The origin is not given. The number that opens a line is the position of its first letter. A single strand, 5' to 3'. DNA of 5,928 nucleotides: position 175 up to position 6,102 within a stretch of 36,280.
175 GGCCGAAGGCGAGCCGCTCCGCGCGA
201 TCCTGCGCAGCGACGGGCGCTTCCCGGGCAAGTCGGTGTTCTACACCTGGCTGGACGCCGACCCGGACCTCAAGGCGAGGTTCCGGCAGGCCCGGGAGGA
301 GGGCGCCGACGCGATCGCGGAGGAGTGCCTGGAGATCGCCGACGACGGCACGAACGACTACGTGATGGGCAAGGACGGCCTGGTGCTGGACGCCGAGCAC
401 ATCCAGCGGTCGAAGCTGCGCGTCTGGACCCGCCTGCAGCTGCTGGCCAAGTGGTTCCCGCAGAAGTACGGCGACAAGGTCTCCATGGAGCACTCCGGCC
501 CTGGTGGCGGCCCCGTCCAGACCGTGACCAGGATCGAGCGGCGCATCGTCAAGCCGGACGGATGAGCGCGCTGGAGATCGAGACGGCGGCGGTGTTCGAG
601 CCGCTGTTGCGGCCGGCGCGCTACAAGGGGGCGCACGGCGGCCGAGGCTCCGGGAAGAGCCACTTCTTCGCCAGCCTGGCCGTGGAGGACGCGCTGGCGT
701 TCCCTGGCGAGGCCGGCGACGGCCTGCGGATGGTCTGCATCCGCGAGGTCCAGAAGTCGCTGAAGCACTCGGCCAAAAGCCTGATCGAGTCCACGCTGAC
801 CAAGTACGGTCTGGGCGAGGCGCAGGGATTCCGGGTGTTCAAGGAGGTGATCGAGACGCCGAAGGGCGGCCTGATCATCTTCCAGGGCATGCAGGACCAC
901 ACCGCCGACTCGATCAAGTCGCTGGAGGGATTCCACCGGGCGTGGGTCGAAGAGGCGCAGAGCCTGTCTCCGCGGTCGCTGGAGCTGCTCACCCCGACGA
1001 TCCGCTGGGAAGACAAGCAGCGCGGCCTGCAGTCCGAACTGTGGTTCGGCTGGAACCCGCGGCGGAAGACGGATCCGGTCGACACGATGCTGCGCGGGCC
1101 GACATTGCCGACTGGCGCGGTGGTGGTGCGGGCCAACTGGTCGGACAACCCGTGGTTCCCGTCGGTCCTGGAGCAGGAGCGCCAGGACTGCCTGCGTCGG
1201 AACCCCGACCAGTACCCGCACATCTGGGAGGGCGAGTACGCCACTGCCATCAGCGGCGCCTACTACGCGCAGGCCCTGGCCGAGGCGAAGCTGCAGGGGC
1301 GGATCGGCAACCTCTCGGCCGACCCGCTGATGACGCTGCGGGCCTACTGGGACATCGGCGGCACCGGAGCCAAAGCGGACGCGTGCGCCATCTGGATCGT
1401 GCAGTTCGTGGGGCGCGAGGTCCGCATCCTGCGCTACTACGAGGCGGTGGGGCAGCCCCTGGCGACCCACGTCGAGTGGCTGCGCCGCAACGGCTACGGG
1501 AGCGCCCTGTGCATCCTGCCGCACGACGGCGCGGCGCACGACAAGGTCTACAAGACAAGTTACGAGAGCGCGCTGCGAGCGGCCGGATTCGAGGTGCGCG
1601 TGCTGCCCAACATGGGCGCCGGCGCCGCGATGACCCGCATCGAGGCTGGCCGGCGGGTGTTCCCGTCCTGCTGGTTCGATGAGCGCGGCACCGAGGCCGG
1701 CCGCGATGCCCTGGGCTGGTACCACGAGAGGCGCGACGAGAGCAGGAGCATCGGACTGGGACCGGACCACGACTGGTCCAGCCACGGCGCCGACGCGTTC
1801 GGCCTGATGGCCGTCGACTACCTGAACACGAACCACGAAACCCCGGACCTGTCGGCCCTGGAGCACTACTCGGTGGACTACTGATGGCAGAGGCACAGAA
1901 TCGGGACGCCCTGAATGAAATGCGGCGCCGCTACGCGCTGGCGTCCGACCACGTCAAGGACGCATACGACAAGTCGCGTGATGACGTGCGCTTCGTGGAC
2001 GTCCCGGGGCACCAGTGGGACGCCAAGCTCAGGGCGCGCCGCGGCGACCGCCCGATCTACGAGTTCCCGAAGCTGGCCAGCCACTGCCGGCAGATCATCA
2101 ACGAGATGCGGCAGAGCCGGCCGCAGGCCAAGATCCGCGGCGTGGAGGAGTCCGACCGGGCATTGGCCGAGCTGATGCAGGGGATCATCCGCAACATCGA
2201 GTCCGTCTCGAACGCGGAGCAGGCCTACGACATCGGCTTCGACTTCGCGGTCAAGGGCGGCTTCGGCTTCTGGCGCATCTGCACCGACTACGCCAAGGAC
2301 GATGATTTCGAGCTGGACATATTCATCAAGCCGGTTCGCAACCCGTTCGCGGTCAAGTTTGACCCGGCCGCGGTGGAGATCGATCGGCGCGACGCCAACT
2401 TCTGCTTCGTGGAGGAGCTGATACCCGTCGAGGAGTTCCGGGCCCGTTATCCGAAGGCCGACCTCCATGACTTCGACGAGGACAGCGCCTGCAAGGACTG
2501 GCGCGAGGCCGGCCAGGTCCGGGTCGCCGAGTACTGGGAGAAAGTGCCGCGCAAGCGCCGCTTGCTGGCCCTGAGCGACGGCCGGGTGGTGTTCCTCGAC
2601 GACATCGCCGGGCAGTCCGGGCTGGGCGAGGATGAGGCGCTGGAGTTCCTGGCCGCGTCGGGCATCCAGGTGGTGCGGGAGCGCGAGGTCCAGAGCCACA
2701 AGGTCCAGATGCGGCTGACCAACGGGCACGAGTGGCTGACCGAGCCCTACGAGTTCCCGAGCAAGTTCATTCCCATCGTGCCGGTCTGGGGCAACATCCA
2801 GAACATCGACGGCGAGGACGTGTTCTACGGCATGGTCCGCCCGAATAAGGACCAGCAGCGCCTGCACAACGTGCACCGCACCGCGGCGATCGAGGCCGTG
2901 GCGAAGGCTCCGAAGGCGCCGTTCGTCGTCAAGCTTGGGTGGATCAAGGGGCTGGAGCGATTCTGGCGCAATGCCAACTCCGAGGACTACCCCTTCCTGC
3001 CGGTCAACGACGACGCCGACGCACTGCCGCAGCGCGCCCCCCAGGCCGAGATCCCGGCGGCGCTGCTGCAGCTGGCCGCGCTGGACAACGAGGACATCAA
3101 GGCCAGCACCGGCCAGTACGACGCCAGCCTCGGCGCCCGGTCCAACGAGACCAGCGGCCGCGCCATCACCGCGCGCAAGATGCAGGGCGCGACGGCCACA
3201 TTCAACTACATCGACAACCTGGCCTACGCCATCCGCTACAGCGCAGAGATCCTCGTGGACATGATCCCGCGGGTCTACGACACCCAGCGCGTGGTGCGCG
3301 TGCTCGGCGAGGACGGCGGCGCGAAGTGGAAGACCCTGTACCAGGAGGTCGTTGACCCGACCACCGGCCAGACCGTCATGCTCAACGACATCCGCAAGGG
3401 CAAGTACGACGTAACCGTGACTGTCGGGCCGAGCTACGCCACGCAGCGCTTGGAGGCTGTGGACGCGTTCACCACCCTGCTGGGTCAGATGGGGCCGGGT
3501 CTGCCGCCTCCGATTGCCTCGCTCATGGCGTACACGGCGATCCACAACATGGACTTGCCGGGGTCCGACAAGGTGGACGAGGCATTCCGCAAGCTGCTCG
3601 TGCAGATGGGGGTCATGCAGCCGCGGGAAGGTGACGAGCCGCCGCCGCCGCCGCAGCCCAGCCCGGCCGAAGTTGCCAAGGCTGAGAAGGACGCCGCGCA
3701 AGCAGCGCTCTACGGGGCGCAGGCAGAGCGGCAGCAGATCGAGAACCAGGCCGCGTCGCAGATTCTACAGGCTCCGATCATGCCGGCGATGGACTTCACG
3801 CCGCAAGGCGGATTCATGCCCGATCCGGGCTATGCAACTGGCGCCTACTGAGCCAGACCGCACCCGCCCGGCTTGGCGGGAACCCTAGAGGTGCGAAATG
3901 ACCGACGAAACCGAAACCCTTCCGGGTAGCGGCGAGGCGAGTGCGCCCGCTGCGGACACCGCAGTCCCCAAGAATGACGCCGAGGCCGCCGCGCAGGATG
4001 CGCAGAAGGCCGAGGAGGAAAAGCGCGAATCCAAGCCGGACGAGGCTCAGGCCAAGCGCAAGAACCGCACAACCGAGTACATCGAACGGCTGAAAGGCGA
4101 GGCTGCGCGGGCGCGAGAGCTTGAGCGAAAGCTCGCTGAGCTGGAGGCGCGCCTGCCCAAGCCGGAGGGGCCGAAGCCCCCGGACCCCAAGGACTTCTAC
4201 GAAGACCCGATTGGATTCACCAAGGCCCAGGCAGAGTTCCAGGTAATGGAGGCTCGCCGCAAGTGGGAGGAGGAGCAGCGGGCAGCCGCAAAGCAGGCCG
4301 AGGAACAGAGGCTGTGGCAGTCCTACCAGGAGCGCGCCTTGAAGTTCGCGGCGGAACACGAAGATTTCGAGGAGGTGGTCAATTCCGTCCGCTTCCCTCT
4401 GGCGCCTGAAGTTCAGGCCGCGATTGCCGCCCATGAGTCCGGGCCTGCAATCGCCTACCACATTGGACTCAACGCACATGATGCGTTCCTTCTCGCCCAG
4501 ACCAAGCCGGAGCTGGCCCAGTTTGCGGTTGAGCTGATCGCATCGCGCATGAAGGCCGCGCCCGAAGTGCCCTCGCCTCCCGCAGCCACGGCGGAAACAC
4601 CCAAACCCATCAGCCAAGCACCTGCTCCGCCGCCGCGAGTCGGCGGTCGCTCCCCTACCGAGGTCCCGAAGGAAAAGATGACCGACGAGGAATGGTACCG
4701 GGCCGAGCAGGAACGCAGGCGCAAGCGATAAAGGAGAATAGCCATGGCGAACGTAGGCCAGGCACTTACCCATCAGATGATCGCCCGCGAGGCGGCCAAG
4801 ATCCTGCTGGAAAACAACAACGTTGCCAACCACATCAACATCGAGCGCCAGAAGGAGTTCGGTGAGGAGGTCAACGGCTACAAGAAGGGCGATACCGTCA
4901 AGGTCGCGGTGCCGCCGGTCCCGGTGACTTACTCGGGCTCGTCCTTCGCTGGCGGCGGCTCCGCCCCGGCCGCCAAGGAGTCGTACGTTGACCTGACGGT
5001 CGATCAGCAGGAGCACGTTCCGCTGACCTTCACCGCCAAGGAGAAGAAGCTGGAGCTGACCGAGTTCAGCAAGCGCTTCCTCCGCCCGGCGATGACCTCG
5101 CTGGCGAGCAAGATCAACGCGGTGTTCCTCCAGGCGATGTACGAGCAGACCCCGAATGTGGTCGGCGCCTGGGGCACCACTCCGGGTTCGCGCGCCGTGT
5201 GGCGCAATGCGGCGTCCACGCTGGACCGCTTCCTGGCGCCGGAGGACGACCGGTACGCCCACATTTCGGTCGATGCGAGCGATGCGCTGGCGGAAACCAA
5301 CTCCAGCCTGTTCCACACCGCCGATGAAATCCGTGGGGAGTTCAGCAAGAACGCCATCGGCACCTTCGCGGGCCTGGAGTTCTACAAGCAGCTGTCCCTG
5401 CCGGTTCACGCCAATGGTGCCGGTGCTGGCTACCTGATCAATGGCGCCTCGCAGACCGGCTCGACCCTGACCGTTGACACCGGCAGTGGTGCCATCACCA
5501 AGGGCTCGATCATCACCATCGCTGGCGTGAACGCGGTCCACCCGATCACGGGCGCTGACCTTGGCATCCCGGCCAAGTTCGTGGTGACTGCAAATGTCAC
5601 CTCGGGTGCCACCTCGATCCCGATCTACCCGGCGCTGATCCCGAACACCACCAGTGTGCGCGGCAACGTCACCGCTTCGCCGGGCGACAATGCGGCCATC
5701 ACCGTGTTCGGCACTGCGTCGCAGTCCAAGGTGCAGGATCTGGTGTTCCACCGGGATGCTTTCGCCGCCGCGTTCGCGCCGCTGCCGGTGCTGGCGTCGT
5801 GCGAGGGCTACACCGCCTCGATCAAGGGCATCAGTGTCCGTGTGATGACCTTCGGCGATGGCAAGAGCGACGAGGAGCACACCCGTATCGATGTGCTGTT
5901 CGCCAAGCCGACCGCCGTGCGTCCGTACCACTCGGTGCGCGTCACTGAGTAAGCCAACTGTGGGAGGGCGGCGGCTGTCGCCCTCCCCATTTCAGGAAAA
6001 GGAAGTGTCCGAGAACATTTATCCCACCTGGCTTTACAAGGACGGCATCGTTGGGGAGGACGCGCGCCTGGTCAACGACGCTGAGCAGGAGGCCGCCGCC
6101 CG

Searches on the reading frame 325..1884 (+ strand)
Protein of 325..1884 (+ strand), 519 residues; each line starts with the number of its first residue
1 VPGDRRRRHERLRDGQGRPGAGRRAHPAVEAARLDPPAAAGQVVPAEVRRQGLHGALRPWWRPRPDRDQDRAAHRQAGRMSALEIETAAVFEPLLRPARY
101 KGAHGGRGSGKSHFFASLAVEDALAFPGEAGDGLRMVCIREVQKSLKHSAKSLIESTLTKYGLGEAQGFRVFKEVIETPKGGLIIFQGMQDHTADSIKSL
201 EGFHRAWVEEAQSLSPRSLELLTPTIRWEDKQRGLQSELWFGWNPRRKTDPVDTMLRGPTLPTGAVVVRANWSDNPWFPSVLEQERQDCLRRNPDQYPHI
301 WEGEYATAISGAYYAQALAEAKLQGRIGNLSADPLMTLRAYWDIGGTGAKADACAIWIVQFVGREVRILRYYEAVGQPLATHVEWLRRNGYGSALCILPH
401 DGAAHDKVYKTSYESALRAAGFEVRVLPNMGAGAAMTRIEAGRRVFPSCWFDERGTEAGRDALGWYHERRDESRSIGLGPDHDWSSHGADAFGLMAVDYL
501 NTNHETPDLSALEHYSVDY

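Call 110: search_protein_families(library=pfam, proteins=[window:325-1884:+], max_evalue=0.001)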
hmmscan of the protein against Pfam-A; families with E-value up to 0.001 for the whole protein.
window:325-1884:+ (519 aa): 1 family
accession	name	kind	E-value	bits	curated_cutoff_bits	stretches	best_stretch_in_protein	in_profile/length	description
PF04466.19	Terminase_3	-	1.2e-24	87.4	23.2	1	100-304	4-201/201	Phage terminase large subunit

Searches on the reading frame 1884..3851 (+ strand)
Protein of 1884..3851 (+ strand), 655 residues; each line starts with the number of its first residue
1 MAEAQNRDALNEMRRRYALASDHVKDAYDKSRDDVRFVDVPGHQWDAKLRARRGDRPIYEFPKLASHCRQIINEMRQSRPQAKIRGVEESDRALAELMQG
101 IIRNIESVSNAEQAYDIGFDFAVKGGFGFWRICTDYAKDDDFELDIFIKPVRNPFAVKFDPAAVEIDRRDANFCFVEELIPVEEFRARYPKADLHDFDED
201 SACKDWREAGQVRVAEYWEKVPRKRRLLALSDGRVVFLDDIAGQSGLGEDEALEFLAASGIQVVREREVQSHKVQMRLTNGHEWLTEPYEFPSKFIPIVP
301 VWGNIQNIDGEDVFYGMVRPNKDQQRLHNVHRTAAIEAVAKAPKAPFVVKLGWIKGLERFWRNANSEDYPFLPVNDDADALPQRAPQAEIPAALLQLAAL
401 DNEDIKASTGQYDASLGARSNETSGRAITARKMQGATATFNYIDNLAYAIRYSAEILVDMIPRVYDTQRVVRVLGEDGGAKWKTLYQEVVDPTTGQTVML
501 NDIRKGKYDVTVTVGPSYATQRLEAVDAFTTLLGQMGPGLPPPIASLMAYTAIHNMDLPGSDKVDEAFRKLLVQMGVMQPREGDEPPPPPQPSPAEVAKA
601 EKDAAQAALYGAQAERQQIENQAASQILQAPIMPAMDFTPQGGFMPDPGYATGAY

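Call 110: search_protein_families(library=pfam, proteins=[window:1884-3851:+], max_evalue=0.001)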
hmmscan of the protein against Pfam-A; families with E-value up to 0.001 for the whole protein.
window:1884-3851:+ (655 aa): 1 family
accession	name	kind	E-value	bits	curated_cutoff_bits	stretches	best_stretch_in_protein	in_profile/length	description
PF16510.12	P22_portal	-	2.2e-187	624.6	26.1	1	14-624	1-592/594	Phage P22-like portal protein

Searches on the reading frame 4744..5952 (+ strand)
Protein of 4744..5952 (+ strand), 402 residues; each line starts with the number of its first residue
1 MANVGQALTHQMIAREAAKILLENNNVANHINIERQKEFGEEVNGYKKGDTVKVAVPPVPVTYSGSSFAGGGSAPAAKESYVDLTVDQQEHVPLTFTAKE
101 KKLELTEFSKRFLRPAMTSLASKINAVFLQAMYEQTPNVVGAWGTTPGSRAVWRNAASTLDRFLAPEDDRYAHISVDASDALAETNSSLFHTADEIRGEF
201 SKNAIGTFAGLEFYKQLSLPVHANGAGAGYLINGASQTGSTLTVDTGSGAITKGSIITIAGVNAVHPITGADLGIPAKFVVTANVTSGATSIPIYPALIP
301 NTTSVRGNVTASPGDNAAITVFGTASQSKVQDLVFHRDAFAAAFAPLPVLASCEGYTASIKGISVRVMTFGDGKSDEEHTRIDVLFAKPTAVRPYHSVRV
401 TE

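Call 110: search_protein_families(library=pfam, proteins=[window:4744-5952:+], max_evalue=0.001)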
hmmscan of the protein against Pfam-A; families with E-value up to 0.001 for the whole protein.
window:4744-5952:+ (402 aa): 1 family
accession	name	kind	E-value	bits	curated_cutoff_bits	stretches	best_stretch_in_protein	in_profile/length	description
PF11651.14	P22_CoatProtein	-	2.2e-33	116.2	24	1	62-389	53-410/423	P22 coat protein - gene protein 5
